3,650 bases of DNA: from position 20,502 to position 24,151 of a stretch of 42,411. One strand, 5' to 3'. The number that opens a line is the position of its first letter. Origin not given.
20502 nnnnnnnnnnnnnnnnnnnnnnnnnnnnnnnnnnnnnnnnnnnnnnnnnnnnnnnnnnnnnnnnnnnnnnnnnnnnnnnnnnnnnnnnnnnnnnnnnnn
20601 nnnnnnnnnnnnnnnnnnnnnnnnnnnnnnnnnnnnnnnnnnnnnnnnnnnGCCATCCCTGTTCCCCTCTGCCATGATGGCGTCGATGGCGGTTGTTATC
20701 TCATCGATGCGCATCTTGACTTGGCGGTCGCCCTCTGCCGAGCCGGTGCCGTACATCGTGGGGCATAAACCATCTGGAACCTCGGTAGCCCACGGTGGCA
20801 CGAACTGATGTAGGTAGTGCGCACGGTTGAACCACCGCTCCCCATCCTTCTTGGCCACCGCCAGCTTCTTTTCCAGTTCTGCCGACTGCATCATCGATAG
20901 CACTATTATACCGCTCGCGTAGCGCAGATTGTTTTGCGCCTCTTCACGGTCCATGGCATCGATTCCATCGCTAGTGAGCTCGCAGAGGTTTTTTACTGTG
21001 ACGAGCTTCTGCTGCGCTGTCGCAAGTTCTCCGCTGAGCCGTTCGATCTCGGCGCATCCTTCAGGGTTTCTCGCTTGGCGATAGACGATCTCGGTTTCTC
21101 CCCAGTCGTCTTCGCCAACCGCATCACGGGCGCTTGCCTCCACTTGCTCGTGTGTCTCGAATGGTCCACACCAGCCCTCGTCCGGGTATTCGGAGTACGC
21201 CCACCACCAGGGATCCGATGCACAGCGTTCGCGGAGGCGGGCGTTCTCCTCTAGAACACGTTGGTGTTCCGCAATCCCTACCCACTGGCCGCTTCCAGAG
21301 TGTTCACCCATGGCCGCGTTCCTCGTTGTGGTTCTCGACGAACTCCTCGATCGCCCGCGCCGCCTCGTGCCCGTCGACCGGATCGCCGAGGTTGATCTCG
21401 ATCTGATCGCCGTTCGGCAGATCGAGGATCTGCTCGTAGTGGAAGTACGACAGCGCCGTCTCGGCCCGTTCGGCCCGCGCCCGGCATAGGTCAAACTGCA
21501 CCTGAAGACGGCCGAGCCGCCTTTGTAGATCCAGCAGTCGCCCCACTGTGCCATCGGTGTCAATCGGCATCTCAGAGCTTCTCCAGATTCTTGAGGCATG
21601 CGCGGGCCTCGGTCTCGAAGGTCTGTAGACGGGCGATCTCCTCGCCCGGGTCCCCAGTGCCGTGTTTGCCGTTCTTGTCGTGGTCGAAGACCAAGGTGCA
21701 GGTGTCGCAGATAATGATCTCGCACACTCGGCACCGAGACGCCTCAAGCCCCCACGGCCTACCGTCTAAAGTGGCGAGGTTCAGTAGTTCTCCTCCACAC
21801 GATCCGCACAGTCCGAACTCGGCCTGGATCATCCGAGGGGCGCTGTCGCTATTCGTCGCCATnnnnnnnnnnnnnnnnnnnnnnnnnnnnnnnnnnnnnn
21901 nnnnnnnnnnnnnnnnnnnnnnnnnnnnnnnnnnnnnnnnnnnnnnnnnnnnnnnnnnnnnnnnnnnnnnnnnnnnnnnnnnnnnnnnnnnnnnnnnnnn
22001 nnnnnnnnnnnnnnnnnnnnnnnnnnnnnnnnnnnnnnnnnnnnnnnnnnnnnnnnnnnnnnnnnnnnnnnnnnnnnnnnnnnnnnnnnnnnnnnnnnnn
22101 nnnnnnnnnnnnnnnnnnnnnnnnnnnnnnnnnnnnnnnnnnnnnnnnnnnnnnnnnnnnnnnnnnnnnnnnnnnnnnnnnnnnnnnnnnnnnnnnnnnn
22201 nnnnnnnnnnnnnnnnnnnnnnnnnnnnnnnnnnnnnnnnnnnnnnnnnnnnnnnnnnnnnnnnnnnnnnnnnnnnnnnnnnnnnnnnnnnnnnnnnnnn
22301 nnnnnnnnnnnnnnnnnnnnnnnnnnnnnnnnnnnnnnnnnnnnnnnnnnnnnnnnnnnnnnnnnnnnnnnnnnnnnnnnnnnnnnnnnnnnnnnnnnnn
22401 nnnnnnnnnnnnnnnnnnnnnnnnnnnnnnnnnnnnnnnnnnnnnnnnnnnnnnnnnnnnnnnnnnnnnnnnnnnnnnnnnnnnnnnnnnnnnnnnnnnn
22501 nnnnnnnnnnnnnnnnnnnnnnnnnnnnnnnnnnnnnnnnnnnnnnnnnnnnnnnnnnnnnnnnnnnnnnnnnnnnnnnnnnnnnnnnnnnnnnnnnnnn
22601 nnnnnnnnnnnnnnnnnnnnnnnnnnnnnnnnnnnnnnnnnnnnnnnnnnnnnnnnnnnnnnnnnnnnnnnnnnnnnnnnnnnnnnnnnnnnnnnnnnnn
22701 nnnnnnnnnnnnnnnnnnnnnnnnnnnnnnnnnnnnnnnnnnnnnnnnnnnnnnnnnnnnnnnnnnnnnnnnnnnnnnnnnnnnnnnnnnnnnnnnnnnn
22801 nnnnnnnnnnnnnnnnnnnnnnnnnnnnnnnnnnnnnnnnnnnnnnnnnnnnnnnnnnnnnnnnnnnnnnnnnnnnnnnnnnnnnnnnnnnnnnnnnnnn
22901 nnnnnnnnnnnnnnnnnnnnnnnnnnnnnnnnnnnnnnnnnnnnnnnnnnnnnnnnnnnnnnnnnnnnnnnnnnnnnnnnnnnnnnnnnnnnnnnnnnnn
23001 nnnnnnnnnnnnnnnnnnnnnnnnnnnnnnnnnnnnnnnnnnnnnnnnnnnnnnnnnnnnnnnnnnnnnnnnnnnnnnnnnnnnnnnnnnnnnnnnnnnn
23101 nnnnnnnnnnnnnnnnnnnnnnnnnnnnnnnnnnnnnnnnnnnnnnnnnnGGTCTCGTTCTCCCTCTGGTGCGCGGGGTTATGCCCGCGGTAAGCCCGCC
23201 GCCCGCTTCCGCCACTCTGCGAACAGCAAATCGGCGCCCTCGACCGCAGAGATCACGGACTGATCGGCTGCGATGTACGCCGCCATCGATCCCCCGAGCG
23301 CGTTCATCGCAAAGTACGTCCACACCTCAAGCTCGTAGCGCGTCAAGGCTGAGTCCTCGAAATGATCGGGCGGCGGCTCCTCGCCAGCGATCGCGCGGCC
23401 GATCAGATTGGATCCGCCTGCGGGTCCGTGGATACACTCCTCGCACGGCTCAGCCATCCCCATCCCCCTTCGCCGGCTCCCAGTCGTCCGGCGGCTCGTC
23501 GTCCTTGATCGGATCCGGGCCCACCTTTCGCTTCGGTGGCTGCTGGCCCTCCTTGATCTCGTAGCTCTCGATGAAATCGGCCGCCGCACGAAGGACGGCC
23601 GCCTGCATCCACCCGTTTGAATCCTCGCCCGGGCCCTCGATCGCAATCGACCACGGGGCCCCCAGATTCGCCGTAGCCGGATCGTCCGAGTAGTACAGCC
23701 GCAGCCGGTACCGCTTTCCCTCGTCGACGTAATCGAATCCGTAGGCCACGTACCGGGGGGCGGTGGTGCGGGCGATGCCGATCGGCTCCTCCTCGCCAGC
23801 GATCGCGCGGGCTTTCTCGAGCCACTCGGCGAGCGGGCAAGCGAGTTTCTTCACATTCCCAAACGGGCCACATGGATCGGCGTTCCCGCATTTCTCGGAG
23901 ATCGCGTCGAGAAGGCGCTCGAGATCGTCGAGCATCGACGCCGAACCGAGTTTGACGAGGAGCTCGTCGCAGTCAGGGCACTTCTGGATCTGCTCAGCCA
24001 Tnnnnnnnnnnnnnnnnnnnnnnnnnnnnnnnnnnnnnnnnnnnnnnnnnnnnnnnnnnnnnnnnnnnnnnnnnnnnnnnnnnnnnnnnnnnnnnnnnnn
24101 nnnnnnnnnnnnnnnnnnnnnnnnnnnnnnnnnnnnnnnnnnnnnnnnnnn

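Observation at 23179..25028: A 35-residue C-terminal peptide and the following gene junction are duplicated on two adjacent recombination-module genes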

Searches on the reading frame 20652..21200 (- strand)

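Call 5: search_protein_families(library=pfam, proteins=[window:20652-21200:-], max_evalue=0.1)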
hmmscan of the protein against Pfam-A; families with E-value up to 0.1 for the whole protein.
window:20652-21200:- (183 aa): 0 families

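Call 6: search_protein_families(library=phrogs, proteins=[window:20652-21200:-], max_evalue=0.1)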
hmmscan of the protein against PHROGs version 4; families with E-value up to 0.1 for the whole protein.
window:20652-21200:- (183 aa): 1 family
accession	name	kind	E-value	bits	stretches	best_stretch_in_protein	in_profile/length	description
phrog_38234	-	unknown function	0.096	14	0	38-128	12-106/120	-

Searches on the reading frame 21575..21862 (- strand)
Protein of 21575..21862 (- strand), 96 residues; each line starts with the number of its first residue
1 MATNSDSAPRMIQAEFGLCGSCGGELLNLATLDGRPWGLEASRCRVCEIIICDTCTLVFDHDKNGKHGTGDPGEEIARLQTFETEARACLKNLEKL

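Call 5: search_protein_families(library=pfam, proteins=[window:21575-21862:-], max_evalue=0.1)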
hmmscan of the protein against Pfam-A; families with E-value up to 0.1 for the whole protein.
window:21575-21862:- (96 aa): 2 families
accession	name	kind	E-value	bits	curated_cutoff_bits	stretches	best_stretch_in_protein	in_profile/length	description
PF15470.12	DUF4637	-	0.015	15.5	27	1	41-56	12-27/43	C17orf50 C-terminal zinc-binding domain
PF00643.29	zf-B_box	-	0.02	15.5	24.1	1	43-67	17-37/42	B-box zinc finger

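Call 6: search_protein_families(library=phrogs, proteins=[window:21575-21862:-], max_evalue=0.1)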
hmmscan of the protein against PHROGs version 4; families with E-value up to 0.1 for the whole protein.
window:21575-21862:- (96 aa): 0 families

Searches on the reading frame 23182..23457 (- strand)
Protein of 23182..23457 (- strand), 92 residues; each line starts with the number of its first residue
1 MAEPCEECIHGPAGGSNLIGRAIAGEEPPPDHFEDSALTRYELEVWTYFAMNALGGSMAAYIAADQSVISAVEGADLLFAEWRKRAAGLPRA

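Call 5: search_protein_families(library=pfam, proteins=[window:23182-23457:-], max_evalue=0.1)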
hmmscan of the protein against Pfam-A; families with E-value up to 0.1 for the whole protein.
window:23182-23457:- (92 aa): 0 families

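Call 6: search_protein_families(library=phrogs, proteins=[window:23182-23457:-], max_evalue=0.1)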
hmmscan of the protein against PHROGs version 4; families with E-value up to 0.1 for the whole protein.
window:23182-23457:- (92 aa): 0 families

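Call 31: find_homologous_proteins(query=window:23182-23457:-, max_evalue=0.01)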
Query window:23182-23457:- (92 aa): 1 proteins with E <= 0.01 among 5 candidates.
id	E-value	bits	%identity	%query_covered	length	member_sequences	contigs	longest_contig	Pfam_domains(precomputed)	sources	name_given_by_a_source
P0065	2.6e-55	202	100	100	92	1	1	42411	-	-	-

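Call 67: search_protein_families(library=ncbifam, proteins=[window:23182-23457:-], max_evalue=0.1)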
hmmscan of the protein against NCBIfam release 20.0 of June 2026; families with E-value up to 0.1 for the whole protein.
window:23182-23457:- (92 aa): 0 families

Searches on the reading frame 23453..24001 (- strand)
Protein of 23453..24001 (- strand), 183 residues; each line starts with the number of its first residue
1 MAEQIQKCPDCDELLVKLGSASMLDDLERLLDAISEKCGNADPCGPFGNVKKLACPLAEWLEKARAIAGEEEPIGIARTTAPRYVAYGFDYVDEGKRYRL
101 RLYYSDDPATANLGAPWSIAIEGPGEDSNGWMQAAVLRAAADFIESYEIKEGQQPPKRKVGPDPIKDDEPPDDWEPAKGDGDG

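Call 5: search_protein_families(library=pfam, proteins=[window:23453-24001:-], max_evalue=0.1)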
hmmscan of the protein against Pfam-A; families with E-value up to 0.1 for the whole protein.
window:23453-24001:- (183 aa): 1 family
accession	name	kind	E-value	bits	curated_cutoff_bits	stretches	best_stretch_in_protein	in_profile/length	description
PF09277.16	Erythro-docking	-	0.037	14.4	24.6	1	23-42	11-30/58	Erythronolide synthase, docking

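Call 6: search_protein_families(library=phrogs, proteins=[window:23453-24001:-], max_evalue=0.1)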
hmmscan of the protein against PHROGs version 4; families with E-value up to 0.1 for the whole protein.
window:23453-24001:- (183 aa): 0 families

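Call 16: find_homologous_proteins(query=window:23453-24001:-, max_evalue=0.01)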
Query window:23453-24001:- (183 aa): 1 proteins with E <= 0.01 among 116 candidates.
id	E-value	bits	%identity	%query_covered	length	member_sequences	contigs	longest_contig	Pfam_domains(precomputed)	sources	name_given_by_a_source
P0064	3.6e-120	417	100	100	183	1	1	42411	-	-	-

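Call 45: search_protein_representatives(protein=window:23453-24001:-)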
Query: 183 residues. Proteins with E-value up to 0.001 (for the whole library): 3; up to 1e-10: 1; up to 1e-30: 1. The best 3 are listed.
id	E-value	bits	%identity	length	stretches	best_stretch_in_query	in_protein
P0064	1.1e-120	417.1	100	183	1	1-183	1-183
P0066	1.0e-08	51.8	32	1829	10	81-144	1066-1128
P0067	1.7e-06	44.6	37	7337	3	75-110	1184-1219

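Call 47: search_protein_families(library=pfam, proteins=[P0066], max_evalue=0.01)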
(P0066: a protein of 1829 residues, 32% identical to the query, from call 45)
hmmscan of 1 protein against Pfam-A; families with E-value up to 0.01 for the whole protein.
P0066 (1829 aa): 7 families
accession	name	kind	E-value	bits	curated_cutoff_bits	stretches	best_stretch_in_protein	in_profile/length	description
PF18911.6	PKD_4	-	1.9e-101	332.7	27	17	973-1056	1-79/85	PKD domain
PF00801.26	PKD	-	8.1e-68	224.9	23.5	9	986-1055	11-74/80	PKD domain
PF22352.2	K319L-like_PKD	-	2.1e-21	76.1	27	0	1350-1426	7-84/84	K319L-like, PKD domain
PF18565.7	Glyco_hydro2_C5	-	2e-07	31.2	32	0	1487-1530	10-53/103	Glycoside hydrolase family 2 C-terminal domain 5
PF01060.29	TTR-52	-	0.0012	19.9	24.9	0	1315-1341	30-56/79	Transthyretin-like family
PF02369.22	Big_1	-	0.0051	17.3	34.9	0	1396-1420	11-35/93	Bacterial Ig-like domain (group 1)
PF08881.15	CVNH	-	0.0056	17.9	24.5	0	1483-1510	4-31/102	CVNH domain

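Call 48: predict_structure(protein=window:23453-24001:-)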
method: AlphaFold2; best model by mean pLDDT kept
length: 183 residues; sequences in the alignment: 1
mean_pLDDT: 53.3   pTM: 0.45
mean pLDDT of the five models: 53.3, 45.5, 42.2, 40.3, 34.7
residues with pLDDT >= 90: 0; 70-90: 12; 50-70: 102; < 50: 69
segments of 3 or more residues with pLDDT < 50: 1-7, 39-55, 126-132, 138-166, 179-181
pLDDT, mean of each block of 10 residues (from residue 1): 45 56 59 57 40 51 68 60 62 64 65 61 53 48 36 31 49 58 47
secondary structure, 60 per line:
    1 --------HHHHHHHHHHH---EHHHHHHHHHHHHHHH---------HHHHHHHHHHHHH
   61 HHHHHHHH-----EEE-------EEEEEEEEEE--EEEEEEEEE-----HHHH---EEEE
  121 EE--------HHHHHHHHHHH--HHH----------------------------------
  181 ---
elements in order: H9-19 H24-38 H48-68 E74-76 E84-93 E96-104 H110-113 E117-122 H131-141

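Call 67: search_protein_families(library=ncbifam, proteins=[window:23453-24001:-], max_evalue=0.1)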
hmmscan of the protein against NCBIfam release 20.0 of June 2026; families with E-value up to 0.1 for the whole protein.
window:23453-24001:- (183 aa): 0 families

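Call 68: search_solved_structures(query=window:23453-24001:-, max_evalue=10)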
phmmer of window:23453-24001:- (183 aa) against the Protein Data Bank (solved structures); distinct sequences matched with E-value up to 10: 1.
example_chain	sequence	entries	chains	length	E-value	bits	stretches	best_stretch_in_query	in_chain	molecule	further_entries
7eqe_A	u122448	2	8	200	0.74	13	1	72-138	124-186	TetR/AcrR family transcriptional regulator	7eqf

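Call 88: fold_search(model_id=the predicted structure, library=viral)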
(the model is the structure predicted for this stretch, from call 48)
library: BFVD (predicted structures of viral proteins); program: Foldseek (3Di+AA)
matches with E <= 10: 717; with E <= 0.001: 0
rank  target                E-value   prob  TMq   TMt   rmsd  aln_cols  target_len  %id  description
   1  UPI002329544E         1.3e-01  0.41  0.29  0.10  12.1       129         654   17  (no name look-up for this kind of identifier)
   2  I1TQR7                1.6e-01  0.10  0.14  0.08  14.3       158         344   11  (no name in the UniProt tables at hand)
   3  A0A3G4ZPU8            1.7e-01  0.57  0.16  0.28   5.5        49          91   10  Uncharacterized protein [Barrevirus sp.]
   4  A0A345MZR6            1.7e-01  0.38  0.27  0.18  10.8       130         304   14  (no name in the UniProt tables at hand)
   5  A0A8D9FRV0            2.4e-01  0.11  0.15  0.17  15.9       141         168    9  UVR domain-containing protein [uncultured marine phage]
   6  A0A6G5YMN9            2.6e-01  0.20  0.20  0.22  11.4       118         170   13  (no name in the UniProt tables at hand)
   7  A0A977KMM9            2.9e-01  0.20  0.19  0.20  15.2       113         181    9  (no name in the UniProt tables at hand)
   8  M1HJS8                3.5e-01  0.20  0.26  0.29  15.2       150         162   11  (no name in the UniProt tables at hand)
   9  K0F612                3.5e-01  0.14  0.23  0.24  12.2       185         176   11  (no name in the UniProt tables at hand)
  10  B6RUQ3                3.9e-01  0.09  0.17  0.08  21.5       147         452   11  L2 capsid protein [Caretta caretta papillomavirus 1]
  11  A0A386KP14            3.9e-01  0.06  0.17  0.16  15.6       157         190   16  Uncharacterized protein [Microbacterium phage ValentiniPuff]
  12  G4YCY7                4.4e-01  0.25  0.24  0.25  13.0       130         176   14  (no name in the UniProt tables at hand)
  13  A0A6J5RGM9            4.4e-01  0.12  0.20  0.10  13.5       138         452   12  Uncharacterized protein [uncultured Caudovirales phage]
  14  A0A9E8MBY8            4.4e-01  0.08  0.17  0.24  10.1        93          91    9  (no name in the UniProt tables at hand)
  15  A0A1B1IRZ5            4.7e-01  0.41  0.17  0.24   6.0        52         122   15  (no name in the UniProt tables at hand)
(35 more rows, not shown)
